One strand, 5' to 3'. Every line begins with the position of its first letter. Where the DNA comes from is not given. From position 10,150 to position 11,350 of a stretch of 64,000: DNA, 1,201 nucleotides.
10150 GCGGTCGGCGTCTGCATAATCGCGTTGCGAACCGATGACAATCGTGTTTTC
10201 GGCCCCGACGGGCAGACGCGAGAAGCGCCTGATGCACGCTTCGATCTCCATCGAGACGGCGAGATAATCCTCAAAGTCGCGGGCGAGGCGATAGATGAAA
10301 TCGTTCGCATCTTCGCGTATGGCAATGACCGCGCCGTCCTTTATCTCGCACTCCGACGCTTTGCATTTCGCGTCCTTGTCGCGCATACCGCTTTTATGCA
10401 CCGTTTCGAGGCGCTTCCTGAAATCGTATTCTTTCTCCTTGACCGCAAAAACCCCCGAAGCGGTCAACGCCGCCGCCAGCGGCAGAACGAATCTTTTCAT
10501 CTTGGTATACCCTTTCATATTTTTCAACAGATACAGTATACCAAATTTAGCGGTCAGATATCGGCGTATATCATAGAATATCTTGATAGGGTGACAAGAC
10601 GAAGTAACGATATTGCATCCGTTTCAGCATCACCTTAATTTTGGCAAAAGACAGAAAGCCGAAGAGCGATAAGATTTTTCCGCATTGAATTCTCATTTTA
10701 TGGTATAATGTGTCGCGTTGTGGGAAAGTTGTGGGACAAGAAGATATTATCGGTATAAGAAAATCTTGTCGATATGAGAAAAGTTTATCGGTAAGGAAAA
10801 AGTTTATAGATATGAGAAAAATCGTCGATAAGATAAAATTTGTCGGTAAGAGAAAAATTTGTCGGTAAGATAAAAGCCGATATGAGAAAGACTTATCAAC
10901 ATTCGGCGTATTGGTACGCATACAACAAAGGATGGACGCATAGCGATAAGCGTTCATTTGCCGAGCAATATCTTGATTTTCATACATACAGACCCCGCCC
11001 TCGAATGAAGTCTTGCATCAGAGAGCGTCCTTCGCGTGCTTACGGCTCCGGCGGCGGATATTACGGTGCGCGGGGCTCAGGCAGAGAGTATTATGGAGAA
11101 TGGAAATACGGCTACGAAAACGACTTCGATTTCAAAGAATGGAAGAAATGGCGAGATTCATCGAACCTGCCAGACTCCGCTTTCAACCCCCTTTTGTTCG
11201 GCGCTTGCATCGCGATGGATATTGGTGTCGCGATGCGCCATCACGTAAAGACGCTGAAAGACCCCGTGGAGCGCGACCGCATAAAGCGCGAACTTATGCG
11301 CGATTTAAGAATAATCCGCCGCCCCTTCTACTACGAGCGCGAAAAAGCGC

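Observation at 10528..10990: AT-rich island with eight tandem ~19-bp iteron-like repeats, a tandem 11-mer and three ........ starts, framed by divergent extended -10 elements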

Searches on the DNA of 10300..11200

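Call 10: search_rna_families(source=window, start=10300, end=11200, threshold=evalue, max_evalue=1)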
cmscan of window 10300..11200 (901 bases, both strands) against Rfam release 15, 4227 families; matches with E-value up to 1: 0.
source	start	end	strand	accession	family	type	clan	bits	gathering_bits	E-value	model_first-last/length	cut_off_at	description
